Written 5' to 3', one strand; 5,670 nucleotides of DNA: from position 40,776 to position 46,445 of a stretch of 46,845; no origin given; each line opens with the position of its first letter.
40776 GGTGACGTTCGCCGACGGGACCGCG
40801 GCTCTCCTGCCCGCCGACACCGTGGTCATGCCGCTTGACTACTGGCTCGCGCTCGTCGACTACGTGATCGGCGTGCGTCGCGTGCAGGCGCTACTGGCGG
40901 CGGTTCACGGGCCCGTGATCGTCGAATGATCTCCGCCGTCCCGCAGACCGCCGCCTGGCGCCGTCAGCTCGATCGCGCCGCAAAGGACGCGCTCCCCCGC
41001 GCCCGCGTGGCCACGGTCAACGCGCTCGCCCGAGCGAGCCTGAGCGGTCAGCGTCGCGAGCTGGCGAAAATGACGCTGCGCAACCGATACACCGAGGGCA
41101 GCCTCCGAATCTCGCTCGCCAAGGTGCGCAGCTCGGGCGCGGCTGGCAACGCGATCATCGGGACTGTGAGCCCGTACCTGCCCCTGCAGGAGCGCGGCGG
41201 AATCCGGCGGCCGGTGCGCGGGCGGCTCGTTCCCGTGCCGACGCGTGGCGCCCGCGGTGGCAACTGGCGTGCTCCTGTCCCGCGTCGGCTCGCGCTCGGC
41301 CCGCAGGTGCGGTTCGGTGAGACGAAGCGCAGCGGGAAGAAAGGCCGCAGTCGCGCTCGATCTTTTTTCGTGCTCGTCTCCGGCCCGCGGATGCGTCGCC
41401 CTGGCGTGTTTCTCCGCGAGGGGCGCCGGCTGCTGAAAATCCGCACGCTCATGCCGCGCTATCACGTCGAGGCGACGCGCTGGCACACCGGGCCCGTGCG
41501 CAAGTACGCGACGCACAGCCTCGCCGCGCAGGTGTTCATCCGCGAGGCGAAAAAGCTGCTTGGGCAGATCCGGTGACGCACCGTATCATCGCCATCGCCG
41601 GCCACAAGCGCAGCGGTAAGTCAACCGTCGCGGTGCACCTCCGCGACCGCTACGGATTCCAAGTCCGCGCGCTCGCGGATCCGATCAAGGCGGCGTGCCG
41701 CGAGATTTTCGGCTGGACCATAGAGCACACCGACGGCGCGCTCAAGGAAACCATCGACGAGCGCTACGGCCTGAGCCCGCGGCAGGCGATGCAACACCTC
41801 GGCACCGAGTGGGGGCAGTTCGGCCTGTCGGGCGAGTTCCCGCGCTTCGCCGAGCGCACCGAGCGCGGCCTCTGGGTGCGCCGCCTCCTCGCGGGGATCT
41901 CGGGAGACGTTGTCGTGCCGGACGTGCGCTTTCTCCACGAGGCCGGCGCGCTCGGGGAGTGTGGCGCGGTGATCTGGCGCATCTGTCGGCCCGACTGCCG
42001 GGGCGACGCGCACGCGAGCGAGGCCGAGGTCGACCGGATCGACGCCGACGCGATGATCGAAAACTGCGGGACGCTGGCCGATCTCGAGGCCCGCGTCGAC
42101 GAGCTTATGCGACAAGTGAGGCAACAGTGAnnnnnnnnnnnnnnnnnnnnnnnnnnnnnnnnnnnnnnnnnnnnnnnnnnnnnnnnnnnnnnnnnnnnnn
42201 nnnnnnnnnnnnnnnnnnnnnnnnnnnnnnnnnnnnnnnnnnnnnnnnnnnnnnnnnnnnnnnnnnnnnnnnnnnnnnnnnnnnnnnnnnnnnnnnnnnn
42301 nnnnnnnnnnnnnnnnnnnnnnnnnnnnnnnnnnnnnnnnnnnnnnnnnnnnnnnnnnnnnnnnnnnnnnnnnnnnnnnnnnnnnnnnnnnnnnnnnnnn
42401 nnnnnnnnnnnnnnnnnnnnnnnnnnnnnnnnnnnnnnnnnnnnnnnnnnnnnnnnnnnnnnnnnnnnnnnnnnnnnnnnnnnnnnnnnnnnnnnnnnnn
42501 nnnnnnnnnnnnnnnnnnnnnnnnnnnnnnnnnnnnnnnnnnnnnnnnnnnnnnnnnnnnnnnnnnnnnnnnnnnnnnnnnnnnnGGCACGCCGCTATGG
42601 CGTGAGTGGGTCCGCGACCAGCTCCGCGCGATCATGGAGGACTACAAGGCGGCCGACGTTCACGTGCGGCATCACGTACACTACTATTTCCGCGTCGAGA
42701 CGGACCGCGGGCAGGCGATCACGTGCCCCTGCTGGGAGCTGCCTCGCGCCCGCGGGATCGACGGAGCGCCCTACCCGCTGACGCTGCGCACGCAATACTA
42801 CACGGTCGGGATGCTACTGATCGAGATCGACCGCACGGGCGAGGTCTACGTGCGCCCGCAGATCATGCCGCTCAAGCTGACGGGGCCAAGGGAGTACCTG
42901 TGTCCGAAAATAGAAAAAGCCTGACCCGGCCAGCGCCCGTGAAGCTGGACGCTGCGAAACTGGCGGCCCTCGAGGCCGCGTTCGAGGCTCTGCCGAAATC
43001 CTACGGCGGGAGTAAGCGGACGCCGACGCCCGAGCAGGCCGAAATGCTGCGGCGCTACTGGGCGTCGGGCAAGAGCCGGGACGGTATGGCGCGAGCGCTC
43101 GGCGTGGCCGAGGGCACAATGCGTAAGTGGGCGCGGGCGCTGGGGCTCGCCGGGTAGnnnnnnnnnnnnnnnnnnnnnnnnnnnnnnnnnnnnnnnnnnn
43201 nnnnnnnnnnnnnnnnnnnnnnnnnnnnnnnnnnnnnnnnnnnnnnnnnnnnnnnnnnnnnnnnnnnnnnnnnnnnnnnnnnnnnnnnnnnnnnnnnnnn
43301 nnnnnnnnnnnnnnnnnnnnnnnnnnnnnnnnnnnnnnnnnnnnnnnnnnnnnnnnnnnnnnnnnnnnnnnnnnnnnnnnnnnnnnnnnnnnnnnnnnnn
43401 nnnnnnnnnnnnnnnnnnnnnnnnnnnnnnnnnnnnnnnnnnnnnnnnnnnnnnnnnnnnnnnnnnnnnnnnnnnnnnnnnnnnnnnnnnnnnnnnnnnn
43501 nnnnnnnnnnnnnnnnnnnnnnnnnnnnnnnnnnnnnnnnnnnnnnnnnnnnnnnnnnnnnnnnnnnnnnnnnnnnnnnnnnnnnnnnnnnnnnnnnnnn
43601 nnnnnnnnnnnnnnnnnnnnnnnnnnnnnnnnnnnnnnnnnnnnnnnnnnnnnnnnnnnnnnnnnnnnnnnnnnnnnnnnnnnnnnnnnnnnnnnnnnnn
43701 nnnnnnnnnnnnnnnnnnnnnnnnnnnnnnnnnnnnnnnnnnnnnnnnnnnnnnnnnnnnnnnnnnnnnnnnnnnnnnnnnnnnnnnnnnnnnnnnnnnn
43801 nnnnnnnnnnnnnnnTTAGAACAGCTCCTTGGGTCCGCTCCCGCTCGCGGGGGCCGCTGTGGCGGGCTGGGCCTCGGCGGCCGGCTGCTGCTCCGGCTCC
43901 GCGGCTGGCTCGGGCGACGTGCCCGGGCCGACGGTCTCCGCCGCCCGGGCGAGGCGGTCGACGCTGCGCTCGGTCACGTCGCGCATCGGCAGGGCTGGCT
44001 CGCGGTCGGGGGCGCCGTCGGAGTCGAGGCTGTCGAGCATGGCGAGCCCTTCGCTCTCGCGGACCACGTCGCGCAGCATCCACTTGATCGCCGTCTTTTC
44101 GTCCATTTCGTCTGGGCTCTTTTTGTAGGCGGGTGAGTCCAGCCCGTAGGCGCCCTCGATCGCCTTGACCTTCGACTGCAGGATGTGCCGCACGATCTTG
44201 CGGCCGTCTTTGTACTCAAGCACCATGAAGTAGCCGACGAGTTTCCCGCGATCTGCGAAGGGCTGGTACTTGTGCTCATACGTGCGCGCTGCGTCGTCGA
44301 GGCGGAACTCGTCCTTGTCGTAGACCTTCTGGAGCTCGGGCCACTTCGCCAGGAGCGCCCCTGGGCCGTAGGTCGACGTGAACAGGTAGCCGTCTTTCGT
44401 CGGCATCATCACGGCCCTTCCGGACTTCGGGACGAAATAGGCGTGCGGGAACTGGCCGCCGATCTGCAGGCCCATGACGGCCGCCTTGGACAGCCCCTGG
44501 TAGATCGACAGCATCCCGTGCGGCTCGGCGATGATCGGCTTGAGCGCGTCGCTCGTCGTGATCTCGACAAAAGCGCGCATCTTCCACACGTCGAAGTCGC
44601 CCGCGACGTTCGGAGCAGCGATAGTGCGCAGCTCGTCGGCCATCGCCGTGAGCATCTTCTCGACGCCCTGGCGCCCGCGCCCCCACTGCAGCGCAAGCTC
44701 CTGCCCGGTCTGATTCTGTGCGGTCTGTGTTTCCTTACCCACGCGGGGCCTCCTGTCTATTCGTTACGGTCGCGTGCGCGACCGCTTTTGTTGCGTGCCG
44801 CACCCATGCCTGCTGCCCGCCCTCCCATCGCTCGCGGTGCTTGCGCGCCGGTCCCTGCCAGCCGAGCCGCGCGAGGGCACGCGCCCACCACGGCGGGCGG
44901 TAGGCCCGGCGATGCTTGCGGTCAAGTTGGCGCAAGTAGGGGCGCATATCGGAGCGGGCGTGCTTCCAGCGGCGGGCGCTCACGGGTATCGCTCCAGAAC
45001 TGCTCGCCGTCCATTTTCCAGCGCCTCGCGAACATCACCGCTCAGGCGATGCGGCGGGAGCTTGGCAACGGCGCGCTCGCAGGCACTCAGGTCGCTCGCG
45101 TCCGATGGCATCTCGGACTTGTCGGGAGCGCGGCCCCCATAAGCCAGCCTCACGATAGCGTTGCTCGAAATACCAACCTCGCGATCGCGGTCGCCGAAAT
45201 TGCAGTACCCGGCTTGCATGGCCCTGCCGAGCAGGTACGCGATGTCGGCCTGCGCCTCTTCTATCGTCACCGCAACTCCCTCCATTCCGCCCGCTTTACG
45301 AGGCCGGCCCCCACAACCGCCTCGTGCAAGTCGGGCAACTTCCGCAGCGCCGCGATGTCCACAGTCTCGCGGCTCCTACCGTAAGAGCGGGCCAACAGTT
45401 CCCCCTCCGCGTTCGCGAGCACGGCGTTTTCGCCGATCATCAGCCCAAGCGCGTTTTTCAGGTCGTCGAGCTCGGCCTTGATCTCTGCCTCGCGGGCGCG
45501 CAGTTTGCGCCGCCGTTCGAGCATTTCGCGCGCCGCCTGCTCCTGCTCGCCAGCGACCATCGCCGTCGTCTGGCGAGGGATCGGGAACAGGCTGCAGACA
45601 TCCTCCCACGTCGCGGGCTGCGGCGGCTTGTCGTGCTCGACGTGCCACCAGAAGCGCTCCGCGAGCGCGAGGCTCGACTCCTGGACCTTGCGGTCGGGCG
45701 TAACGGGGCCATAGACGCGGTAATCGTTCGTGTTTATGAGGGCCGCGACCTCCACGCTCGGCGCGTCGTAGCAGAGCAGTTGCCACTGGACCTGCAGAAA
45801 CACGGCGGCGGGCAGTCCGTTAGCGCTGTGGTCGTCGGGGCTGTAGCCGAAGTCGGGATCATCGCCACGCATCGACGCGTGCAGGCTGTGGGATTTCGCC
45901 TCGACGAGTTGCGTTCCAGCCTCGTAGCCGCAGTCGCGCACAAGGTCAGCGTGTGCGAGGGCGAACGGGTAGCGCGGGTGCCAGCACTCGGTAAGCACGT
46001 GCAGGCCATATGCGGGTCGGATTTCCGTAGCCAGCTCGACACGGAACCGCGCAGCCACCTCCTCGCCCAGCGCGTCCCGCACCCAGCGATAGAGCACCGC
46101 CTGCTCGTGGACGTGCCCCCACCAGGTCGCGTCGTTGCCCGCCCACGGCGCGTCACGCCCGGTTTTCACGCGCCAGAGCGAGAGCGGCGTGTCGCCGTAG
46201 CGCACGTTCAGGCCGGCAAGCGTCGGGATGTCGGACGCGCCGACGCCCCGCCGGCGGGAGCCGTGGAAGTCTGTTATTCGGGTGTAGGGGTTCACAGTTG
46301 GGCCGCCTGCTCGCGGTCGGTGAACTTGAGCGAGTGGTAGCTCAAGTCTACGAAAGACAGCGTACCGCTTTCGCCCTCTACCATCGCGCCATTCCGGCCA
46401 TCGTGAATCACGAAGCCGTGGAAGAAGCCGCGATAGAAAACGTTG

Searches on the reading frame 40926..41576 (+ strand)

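Call 41: search_protein_families(library=phrogs, proteins=[window:40926-41576:+], max_evalue=0.001)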
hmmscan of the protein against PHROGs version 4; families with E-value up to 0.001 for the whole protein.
window:40926-41576:+ (216 aa): 1 family
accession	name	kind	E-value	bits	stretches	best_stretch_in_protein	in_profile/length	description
phrog_1924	-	tail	6.6e-07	30.4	1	7-198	9-220/237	minor tail protein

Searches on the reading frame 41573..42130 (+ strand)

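Call 41: search_protein_families(library=phrogs, proteins=[window:41573-42130:+], max_evalue=0.001)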
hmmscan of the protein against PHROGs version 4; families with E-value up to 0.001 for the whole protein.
window:41573-42130:+ (185 aa): 1 family
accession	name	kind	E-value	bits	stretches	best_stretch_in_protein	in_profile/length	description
phrog_139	-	other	1.3e-47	163.9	1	2-184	82-265/342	deoxynucleoside monophosphate kinase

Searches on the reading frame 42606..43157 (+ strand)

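Call 41: search_protein_families(library=phrogs, proteins=[window:42606-43157:+], max_evalue=0.001)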
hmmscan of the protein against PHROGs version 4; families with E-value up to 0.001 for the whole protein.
window:42606-43157:+ (183 aa): 2 families
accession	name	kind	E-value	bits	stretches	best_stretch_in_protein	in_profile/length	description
phrog_664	-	DNA, RNA and nucleotide metabolism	0.00012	23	1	116-179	58-124/210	DNA binding protein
phrog_5536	-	unknown function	0.00023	22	1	139-182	5-48/172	-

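Call 60: search_protein_families(library=pfam, proteins=[window:42606-43157:+], max_evalue=0.001)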
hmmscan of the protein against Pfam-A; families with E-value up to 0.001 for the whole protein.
window:42606-43157:+ (183 aa): 0 families

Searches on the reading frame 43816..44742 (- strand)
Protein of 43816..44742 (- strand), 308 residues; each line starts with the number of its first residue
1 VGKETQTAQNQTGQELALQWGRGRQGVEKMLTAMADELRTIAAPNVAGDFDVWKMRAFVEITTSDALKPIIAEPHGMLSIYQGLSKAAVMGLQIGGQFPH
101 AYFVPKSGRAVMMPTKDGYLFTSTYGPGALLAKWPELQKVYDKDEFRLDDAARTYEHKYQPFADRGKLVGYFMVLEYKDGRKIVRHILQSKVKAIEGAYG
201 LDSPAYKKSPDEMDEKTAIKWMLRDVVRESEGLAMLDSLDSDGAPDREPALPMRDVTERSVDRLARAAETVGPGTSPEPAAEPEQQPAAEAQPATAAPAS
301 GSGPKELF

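Call 41: search_protein_families(library=phrogs, proteins=[window:43816-44742:-], max_evalue=0.001)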
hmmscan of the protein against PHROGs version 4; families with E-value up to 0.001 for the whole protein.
window:43816-44742:- (308 aa): 1 family
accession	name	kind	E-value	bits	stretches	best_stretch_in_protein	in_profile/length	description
phrog_148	-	DNA, RNA and nucleotide metabolism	3.4e-16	60.8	1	79-280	74-273/387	RecT-like ssDNA annealing protein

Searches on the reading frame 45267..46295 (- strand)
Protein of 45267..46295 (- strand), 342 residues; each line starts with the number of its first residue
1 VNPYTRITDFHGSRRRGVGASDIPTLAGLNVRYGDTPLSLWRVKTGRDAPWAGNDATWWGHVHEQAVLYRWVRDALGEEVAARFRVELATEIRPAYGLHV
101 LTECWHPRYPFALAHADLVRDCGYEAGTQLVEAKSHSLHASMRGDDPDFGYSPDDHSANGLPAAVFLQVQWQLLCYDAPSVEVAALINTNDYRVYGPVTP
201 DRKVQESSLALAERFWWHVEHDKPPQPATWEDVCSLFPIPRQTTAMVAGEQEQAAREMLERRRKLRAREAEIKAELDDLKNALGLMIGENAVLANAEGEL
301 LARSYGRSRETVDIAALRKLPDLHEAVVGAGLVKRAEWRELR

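Call 41: search_protein_families(library=phrogs, proteins=[window:45267-46295:-], max_evalue=0.001)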
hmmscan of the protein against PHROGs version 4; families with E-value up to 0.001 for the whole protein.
window:45267-46295:- (342 aa): 1 family
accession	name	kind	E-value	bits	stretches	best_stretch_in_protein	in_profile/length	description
phrog_434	-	DNA, RNA and nucleotide metabolism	1.3e-36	127.6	1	9-327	59-349/372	RecE-like recombination exonuclease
